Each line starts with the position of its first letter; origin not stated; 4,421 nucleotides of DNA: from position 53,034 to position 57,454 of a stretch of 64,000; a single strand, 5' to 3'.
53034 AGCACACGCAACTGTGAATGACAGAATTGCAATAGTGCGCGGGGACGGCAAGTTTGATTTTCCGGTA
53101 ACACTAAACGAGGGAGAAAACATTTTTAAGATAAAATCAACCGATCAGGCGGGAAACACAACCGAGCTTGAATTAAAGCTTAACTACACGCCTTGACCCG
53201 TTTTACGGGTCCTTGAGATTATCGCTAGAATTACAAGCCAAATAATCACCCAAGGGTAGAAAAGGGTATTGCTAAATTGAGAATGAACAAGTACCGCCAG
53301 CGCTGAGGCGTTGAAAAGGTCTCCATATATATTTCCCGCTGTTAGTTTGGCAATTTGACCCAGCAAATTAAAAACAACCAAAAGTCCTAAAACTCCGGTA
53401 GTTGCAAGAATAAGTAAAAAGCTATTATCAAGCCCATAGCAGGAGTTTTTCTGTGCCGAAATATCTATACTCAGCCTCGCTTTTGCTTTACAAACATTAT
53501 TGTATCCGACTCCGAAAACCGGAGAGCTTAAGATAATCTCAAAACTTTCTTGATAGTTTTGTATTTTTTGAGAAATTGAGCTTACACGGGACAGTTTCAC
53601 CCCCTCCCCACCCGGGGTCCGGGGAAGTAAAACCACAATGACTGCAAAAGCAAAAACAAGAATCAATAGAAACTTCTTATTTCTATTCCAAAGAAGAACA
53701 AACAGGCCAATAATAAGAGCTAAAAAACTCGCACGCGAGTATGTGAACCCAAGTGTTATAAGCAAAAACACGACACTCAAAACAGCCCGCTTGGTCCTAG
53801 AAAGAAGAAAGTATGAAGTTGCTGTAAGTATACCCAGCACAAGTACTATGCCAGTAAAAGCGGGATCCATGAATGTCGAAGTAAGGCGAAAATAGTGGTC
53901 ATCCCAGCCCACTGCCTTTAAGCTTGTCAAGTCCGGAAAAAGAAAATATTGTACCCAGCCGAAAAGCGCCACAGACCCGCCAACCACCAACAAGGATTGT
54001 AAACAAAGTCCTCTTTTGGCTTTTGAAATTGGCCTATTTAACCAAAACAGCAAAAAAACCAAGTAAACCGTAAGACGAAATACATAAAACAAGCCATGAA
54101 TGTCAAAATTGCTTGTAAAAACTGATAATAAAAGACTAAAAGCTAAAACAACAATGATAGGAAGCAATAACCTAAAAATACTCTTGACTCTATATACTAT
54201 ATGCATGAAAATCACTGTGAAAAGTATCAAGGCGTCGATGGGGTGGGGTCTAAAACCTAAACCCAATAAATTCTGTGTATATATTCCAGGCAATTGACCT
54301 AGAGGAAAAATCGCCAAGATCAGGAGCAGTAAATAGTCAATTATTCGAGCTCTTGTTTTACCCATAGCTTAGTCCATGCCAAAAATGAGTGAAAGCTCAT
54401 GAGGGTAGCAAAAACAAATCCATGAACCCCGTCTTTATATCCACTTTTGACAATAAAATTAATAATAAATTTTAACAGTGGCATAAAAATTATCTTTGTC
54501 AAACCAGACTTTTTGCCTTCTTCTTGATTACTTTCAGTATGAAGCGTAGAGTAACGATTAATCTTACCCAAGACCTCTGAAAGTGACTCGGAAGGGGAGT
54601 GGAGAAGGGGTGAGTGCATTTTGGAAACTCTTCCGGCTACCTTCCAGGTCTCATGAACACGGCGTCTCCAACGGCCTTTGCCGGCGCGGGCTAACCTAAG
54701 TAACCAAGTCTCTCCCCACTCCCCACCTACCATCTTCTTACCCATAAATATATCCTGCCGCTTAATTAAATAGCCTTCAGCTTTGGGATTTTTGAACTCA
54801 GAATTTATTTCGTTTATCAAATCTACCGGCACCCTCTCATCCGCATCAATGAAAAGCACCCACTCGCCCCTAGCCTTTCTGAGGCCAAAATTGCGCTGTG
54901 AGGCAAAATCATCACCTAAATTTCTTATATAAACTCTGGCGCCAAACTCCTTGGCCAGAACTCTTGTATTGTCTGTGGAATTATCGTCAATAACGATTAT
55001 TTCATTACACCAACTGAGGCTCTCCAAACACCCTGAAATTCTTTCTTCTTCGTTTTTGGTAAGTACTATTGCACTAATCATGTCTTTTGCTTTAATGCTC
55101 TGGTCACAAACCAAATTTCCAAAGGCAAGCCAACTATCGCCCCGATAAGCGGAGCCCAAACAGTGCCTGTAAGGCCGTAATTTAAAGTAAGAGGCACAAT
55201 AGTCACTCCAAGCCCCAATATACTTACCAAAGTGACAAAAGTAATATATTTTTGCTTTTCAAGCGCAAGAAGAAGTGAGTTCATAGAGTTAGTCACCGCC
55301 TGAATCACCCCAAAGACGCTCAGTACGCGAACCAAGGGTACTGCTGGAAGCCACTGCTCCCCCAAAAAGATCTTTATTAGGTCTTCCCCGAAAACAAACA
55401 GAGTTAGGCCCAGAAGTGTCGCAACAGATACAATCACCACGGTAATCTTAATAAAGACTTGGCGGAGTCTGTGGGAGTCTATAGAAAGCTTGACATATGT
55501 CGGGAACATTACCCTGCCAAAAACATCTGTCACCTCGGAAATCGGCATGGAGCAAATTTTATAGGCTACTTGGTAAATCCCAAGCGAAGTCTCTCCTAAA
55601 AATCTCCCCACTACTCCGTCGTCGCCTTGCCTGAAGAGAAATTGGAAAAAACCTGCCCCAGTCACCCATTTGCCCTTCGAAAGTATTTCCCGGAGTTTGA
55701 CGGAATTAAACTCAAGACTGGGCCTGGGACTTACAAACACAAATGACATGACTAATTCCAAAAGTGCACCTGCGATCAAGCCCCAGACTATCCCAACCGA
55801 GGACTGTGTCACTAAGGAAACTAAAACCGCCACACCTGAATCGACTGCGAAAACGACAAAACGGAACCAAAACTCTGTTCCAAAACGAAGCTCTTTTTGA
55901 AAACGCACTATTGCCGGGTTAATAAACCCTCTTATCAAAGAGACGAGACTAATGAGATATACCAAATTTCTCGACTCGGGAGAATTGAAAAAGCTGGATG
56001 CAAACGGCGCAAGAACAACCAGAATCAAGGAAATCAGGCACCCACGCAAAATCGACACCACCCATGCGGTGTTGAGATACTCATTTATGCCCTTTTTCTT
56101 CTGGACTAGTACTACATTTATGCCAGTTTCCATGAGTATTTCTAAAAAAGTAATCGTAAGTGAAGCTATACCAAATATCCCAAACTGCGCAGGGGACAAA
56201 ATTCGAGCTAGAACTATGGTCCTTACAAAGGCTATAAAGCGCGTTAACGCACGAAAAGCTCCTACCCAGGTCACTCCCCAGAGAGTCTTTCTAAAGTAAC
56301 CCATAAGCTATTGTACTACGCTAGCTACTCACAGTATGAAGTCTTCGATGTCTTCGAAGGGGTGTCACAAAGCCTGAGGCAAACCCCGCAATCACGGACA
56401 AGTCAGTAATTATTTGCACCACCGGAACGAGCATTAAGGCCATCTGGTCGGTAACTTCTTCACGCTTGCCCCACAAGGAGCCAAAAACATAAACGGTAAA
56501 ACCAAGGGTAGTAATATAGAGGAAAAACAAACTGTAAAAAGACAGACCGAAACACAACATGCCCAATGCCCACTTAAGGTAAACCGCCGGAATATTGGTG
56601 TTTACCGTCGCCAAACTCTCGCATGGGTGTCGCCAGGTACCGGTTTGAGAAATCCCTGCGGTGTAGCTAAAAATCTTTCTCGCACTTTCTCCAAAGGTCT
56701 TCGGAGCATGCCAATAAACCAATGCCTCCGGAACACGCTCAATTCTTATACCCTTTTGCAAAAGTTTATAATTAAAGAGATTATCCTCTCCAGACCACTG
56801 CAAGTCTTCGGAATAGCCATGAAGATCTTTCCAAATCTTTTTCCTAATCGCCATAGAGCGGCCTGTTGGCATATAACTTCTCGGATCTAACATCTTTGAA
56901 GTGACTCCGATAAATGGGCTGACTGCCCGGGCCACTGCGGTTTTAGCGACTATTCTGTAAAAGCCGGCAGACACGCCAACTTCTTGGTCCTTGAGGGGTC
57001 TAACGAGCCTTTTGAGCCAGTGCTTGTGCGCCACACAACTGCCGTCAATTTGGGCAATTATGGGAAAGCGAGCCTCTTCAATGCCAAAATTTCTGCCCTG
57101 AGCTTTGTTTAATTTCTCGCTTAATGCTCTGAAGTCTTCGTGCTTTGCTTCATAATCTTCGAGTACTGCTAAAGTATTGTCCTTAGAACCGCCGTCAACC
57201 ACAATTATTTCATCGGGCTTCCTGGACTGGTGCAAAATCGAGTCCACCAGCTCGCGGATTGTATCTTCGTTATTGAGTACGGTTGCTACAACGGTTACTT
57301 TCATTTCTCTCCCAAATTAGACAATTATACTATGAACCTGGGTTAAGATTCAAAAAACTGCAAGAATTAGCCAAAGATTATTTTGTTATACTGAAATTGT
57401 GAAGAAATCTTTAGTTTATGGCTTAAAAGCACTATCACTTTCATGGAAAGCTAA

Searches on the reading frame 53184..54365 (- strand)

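Call 32: search_protein_families(library=pfam, max_evalue=0.000001, proteins=[window:53184-54365:-])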
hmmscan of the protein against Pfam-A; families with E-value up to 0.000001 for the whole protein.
window:53184-54365:- (393 aa): 1 family
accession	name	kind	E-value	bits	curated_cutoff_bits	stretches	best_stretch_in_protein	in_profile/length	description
PF04932.20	Wzy_C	-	6.9e-16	58.8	31.7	1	197-331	2-148/149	O-Antigen ligase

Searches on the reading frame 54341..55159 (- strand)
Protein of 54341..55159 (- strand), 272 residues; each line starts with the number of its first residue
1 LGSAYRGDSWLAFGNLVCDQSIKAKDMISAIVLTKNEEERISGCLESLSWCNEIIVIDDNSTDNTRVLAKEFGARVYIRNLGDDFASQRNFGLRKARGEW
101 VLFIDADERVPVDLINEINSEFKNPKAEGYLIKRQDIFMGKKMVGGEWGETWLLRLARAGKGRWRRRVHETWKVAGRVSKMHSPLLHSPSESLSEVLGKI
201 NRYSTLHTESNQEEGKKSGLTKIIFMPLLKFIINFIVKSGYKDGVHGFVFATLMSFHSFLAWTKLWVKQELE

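Call 32: search_protein_families(library=pfam, max_evalue=0.000001, proteins=[window:54341-55159:-])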
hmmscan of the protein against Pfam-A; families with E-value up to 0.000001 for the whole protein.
window:54341-55159:- (272 aa): 1 family
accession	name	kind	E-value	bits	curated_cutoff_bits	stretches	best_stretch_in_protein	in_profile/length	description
PF00535.33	Glycos_transf_2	-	1.8e-22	80.5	23.3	1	29-141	1-122/168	Glycosyl transferase family 2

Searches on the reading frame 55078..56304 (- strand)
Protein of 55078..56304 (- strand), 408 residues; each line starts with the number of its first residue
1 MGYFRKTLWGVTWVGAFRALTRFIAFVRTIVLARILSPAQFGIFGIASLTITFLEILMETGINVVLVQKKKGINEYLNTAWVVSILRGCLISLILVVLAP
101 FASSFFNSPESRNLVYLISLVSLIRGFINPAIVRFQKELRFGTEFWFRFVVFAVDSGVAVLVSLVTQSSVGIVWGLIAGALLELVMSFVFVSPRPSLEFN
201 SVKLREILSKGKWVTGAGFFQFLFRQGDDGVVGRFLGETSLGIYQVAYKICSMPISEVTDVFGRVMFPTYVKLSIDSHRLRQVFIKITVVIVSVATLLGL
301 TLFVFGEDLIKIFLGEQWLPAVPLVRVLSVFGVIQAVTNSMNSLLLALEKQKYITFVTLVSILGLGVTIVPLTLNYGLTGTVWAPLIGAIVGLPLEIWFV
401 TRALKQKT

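Call 32: search_protein_families(library=pfam, max_evalue=0.000001, proteins=[window:55078-56304:-])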
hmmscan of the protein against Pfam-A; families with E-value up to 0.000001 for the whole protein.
window:55078-56304:- (408 aa): 2 families
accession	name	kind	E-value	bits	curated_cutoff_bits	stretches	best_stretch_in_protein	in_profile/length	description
PF13440.11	Polysacc_synt_3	-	2.1e-64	218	23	1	31-323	1-293/293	Polysaccharide biosynthesis protein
PF01943.22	Polysacc_synt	-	1.4e-29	103.8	28.2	1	10-273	4-273/274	Polysaccharide biosynthesis protein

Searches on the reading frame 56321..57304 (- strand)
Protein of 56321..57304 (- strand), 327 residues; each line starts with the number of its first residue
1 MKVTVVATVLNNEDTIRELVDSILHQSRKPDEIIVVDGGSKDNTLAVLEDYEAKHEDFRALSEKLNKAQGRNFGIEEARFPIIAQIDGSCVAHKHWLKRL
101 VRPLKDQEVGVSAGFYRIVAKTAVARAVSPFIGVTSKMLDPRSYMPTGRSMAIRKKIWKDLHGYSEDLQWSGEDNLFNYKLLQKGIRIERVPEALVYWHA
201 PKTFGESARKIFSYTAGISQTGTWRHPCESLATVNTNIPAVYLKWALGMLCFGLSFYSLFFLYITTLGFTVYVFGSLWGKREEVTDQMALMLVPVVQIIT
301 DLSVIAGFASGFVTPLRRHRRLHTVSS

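Call 33: search_protein_families(library=pfam, max_evalue=0.000001, proteins=[window:56321-57304:-])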
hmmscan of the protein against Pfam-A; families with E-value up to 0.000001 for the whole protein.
window:56321-57304:- (327 aa): 4 families
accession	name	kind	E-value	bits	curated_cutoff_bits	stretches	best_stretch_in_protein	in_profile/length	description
PF00535.33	Glycos_transf_2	-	2e-23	83.6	23.3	1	4-129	1-129/168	Glycosyl transferase family 2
PF13641.12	Glyco_tranf_2_3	-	6.2e-17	62.8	27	1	3-210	3-223/230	Glycosyltransferase like family 2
PF13632.12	Glyco_trans_2_3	-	9.3e-08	32.6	27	1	143-267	69-187/198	Glycosyl transferase family group 2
PF10111.15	Glyco_tranf_2_2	-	6.3e-07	29.6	27.3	0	4-97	1-99/276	Glycosyltransferase like family 2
